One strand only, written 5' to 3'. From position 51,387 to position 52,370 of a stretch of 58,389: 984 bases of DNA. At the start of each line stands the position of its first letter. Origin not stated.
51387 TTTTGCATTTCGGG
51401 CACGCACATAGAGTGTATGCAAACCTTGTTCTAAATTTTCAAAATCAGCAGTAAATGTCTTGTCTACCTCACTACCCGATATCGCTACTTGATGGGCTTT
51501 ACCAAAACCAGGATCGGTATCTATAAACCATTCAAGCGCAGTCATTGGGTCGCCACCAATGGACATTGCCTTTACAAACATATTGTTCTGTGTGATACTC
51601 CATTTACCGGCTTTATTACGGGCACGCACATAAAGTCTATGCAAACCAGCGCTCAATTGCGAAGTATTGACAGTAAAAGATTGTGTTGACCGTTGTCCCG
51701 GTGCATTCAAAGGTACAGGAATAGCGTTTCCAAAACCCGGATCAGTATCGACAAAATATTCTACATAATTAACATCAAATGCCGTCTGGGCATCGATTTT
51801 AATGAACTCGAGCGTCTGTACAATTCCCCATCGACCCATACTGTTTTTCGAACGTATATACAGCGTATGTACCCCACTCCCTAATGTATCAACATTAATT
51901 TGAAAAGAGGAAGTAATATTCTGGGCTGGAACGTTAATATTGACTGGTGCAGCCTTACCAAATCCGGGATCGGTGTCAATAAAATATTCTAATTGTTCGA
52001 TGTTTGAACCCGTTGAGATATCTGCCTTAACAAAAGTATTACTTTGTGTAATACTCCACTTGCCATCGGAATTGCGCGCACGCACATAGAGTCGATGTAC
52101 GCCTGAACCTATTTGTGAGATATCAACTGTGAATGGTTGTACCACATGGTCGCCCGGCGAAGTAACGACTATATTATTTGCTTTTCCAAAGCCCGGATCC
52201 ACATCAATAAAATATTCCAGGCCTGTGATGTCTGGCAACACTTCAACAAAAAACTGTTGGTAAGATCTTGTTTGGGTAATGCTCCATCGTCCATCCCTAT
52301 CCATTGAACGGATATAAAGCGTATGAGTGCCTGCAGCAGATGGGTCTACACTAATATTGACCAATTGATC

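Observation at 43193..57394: System-level hypothesis: beta-helix triplet plus giant repeat fibre as one surface module adjoining the EPS locus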

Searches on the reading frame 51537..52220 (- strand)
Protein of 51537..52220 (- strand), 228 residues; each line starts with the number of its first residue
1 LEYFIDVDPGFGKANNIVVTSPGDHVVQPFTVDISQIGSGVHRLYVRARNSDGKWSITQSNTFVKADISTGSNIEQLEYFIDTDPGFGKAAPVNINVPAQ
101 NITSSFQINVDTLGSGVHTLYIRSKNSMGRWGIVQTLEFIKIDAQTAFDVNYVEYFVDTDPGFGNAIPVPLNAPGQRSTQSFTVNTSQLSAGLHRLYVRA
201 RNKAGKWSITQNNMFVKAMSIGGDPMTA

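Call 20: find_homologous_proteins(query=window:51537-52220:-)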
Query seq(228 aa) (228 aa): 211 proteins with E <= 0.001 among 437 candidates; the best 120 are listed.
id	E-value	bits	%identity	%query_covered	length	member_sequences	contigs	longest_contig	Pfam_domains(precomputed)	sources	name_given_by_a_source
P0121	2.2e-89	317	39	95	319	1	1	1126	-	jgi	-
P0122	3.8e-88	313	39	94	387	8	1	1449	PF07495.20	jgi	jgi:hypothetical protein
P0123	2.9e-79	284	38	94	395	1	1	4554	PF07495.20,PF24421.2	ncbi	-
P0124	4.7e-73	264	37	96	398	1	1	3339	PF07495.20,PF18962.8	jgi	jgi:hypothetical protein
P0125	1.2e-69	253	44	92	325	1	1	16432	-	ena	-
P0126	1.6e-67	246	40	99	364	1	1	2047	-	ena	-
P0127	1.4e-64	236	44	97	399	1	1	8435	-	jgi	-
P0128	5.7e-64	234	35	94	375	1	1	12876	PF07495.20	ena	-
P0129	3.1e-62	228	40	98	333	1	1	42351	PF18962.8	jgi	-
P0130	9.2e-61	224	36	95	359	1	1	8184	-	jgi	-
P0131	1.2e-60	223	39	95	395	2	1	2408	PF18962.8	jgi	-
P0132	1.4e-60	223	40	95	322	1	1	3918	PF20981.3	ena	-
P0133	7.4e-60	221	38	97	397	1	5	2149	PF18962.8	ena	-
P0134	5.0e-59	218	40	97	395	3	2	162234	PF18962.8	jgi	jgi:hypothetical protein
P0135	6.0e-58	214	39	90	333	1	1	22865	PF18962.8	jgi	-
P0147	1.0e-50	191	34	93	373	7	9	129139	PF07495.20,PF00404.25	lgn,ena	-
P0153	4.3e-49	185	40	98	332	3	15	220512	PF18962.8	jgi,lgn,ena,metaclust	metaclust:\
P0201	6.0e-41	159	39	100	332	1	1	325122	PF18962.8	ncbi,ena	-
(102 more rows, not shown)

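Call 40: predict_structure(alignment_id=A3)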
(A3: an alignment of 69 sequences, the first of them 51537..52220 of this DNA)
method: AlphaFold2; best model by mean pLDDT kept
length: 228 residues; sequences in the alignment: 69
mean_pLDDT: 91.7   pTM: 0.62
mean pLDDT of the five models: 91.7, 91.4, 91.2, 90.4, 90.1
residues with pLDDT >= 90: 189; 70-90: 29; 50-70: 5; < 50: 5
segments of 3 or more residues with pLDDT < 50: 224-228
pLDDT, mean of each block of 10 residues (from residue 1): 98 97 91 95 97 96 87 94 98 95 93 95 96 94 79 97 97 81 94 95 92 91 50
secondary structure, 60 per line:
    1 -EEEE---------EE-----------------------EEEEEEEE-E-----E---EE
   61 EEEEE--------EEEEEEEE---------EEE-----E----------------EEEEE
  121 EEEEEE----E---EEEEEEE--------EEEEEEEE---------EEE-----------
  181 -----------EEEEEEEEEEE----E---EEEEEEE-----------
elements in order: E2-5 E40-47 E59-65 E74-81 E91-93 E116-126 E135-141 E150-157 E167-169 E192-202 E211-217
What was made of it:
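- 45600..52691 (-): 31 tandem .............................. repeats (residues 54-2417), modelled as a string of Ig/FnIII-like beta-sandwich domains. AF2 of repeats 3-5 gives pLDDT 91.7 (call 40).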

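Call 42: find_encoding_contigs(protein=P0153, flank=6000, max_places=3)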
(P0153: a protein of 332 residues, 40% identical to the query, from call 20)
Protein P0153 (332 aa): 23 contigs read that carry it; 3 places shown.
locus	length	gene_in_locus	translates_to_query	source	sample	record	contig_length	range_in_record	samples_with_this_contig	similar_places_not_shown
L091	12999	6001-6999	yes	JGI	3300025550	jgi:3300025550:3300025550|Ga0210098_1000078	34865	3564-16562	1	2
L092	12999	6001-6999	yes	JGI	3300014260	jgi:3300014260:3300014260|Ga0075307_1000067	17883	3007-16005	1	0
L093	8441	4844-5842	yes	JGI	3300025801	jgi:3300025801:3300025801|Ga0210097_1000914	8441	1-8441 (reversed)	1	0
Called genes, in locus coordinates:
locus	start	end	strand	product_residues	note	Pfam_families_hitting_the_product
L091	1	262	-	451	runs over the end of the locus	PF02321:OEP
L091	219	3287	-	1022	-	PF00873:ACR_tran, PF03176:MMPL (weak)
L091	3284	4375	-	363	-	PF25917:BSH_RND, PF25973:BSH_CzcB (weak), PF25876:HH_MFP_RND, PF25954:Beta-barrel_RND_2, PF25967:RND-MFP_C, PF25989:YknX_C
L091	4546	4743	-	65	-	-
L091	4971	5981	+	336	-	-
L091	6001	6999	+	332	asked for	PF18962:Por_Secre_tail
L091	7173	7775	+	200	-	PF00578:AhpC-TSA, PF08534:Redoxin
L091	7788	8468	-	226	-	-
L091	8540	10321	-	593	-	PF07995:GSDH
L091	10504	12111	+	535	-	PF08757:CotH, PF18962:Por_Secre_tail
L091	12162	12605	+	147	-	-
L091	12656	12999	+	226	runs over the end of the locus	PF00753:Lactamase_B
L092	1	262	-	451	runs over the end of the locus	PF02321:OEP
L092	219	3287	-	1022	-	PF00873:ACR_tran, PF03176:MMPL (weak)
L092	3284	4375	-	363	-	PF25917:BSH_RND, PF25973:BSH_CzcB (weak), PF25876:HH_MFP_RND, PF25954:Beta-barrel_RND_2, PF25967:RND-MFP_C, PF25989:YknX_C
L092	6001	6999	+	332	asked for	PF18962:Por_Secre_tail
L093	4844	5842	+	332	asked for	PF18962:Por_Secre_tail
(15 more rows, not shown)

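Call 43: find_encoding_contigs(protein=P0201, flank=6000, max_places=2)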
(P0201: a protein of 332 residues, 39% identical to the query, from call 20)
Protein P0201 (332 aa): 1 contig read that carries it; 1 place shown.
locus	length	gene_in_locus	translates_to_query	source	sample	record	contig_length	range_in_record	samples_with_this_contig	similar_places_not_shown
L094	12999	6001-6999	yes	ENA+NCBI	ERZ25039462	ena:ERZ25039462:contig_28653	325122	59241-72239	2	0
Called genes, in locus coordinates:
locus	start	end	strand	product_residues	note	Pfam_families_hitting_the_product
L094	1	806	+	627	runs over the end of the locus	PF07715:Plug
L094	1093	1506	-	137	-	PF18962:Por_Secre_tail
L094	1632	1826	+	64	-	-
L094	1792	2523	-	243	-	PF08757:CotH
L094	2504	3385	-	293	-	PF08757:CotH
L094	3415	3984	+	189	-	PF13302:Acetyltransf_3, PF13420:Acetyltransf_4, PF00583:Acetyltransf_1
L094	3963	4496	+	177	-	PF01209:Ubie_methyltran, PF05175:MTS, PF13489:Methyltransf_23, PF03848:TehB, PF13847:Methyltransf_31, PF08241:Methyltransf_11, PF08242:Methyltransf_12, PF13649:Methyltransf_25, +1 more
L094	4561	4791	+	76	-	-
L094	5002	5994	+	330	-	-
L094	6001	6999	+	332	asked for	PF18962:Por_Secre_tail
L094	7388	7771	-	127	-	PF09345:SiaC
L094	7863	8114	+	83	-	-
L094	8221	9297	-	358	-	PF01116:F_bP_aldolase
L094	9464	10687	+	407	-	PF02321:OEP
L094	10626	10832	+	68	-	PF02321:OEP (weak)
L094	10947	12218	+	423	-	PF25919:BSH_CusB (faint), PF25917:BSH_RND, PF25984:BSH_YknX (weak), PF25876:HH_MFP_RND (weak), PF25990:Beta-barrel_YknX (weak), PF26002:Beta-barrel_AprE, PF25967:RND-MFP_C (faint), PF25975:CzcB_C (weak)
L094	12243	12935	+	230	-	PF00814:TsaD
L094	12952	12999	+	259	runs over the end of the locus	PF11306:DUF3108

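Call 45: fold_search(model_id=the predicted structure, library=pdb)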
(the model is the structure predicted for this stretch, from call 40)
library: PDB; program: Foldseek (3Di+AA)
matches with E <= 10: 875; with E <= 0.001: 0
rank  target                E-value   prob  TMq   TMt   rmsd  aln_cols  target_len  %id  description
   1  3pdd                  1.5e-03  0.92  0.19  0.22  16.5       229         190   10  Structures of Clostridium thermocellum CbhA fibronectin(III)-like modules (released 2011-11-23)
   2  4be5_A                1.8e-03  0.89  0.20  0.20  17.3       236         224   13  V. cholera biofilm scaffolding protein RbmA (released 2013-12-18)
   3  6xi3                  1.9e-03  0.98  0.22  0.14  25.5       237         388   16  Crystal structure of tetra-tandem repeat in extending region of large adhesion protein (released 2020-10-14)
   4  4kkq_A                2.8e-03  0.95  0.22  0.23  17.0       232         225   14  Crystal structure of Vibrio cholerae RbmA (crystal form 1) (released 2013-05-22)
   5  4kkp_A                7.0e-03  0.66  0.20  0.19  17.1       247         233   11  Crystal structure of Vibrio cholerae RbmA (crystal form 2) (released 2013-05-22)
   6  5g50_B                7.8e-03  0.69  0.19  0.19  17.2       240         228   11  Vibrio cholerae scaffolding protein RbmA in complex with magnesium. (released 2017-11-29)
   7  6hn4_E                8.3e-03  0.77  0.22  0.25  17.1       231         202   12  Leucine-zippered human insulin receptor ectodomain with single bound insulin - "lower" membrane-proximal part (released 2018-11-21)
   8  4kkp_B                9.2e-03  0.54  0.18  0.18  17.4       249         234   14  Crystal structure of Vibrio cholerae RbmA (crystal form 2) (released 2013-05-22)
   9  8xci_F                1.1e-02  0.89  0.25  0.17  13.1       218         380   12  Open state of central tail fiber of bacteriophage lambda upon binding to LamB (released 2024-05-01)
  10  4kkr_A                1.1e-02  0.85  0.23  0.23  16.8       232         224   14  Crystal structure of Vibrio cholerae RbmA (crystal form 3) (released 2013-05-22)
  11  2yn3_A                1.3e-02  0.38  0.16  0.14  24.5       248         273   11  Structural insight into the giant calcium-binding adhesin SiiE: implications for the adhesion of Salmonella enterica t (released 2013-04-03)
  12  4be6_A                1.4e-02  0.60  0.20  0.20  18.0       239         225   12  V. cholera biofilm scaffolding protein RbmA (released 2013-12-18)
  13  6q9m_A                1.7e-02  0.84  0.22  0.20  17.9       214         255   14  Central Fibronectin-III array of RIM-binding protein (released 2020-01-15)
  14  8hqz_A                1.7e-02  0.47  0.19  0.06  19.4       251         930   14  Baseplate of DT57C bacteriophage in the full state (released 2023-12-13)
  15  8ent_C                1.8e-02  0.75  0.23  0.25  12.9       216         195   11  Interleukin-21 signaling complex with IL-21R and IL-2Rg (released 2023-06-28)
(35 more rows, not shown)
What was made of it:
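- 45600..52691 (-): Foldseek returns generic tandem Fn3, RbmA and adhesin-extender hits (call 45).
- Closest known: Giant Ca2+-stiffened Ig-repeat adhesins. Same: 6xi3 and SiiE are among the Foldseek hits (call 45).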

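Call 59: search_solved_structures(query=A3, max_evalue=1, show_alignments=2)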
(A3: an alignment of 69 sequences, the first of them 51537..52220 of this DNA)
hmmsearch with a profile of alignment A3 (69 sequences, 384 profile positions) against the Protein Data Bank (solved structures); distinct sequences matched with E-value up to 1: 1.
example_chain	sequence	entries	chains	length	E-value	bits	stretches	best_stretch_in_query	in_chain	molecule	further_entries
8k5o_w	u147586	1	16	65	0.87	11.5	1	101-112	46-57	Antenna complex alpha/beta subunit domain-containing protein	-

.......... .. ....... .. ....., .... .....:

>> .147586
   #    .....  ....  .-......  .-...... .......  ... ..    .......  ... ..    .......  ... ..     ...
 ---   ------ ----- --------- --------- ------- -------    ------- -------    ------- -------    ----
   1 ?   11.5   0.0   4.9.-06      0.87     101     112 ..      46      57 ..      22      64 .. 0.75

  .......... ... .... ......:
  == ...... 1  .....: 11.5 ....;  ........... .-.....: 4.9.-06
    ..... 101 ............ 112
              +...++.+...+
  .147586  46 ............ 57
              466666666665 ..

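Call 80: find_encoding_contigs(protein=P0147, flank=6000, max_places=3)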
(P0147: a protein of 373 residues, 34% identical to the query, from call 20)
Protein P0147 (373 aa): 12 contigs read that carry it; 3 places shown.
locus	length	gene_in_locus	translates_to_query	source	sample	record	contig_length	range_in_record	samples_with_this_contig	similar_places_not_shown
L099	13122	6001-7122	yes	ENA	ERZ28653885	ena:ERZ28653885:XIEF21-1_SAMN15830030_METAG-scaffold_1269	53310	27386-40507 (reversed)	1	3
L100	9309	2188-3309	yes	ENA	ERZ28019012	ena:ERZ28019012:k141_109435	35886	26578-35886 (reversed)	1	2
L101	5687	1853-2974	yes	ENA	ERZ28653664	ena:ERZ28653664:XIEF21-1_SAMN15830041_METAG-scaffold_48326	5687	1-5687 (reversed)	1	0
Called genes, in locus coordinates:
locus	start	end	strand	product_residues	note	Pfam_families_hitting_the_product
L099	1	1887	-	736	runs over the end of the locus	PF07244:POTRA (faint), PF01103:Omp85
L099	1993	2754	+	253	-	PF22435:MRM3-like_sub_bind, PF00588:SpoU_methylase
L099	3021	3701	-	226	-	PF18291:HU-HIG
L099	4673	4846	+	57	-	-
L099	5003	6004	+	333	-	-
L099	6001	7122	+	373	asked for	PF07495:Y_Y_Y (faint), PF00404:Dockerin_1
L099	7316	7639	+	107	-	PF01909:NTP_transf_2, PF18765:Polbeta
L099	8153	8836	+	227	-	PF22058:X25_BaPul_like, PF13306:LRR_5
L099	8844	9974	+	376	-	-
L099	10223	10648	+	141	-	-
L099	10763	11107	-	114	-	PF05534:HicB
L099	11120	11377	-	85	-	PF07927:HicA_toxin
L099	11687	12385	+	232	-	-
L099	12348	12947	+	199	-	-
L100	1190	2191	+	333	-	-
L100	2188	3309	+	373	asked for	PF07495:Y_Y_Y (faint), PF00404:Dockerin_1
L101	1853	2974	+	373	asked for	PF07495:Y_Y_Y (faint), PF00404:Dockerin_1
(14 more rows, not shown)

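Call 87: search_protein_families(library=ncbifam, proteins=[L094:6001-6999:+], max_evalue=0.001)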
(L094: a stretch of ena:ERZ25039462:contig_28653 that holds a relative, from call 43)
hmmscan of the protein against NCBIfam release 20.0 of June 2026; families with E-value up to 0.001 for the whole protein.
L094:6001-6999:+ (332 aa): 3 families
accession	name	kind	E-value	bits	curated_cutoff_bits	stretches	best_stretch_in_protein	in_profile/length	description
TIGR04183.1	Por_Secre_tail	domain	2.6e-12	46.5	23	1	259-331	1-71/72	T9SS type A sorting domain-containing protein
NF038113.1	T9SSA_dep_M36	equivalog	2.9e-08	32.3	885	1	255-330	791-867/869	T9SS-dependent M36 family metallopeptidase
NF050177.1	TapA_OM_Porphy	equivalog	9.9e-07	27.8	500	1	215-330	434-542/544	TapA/TapC family T9SS-dependent outer membrane protein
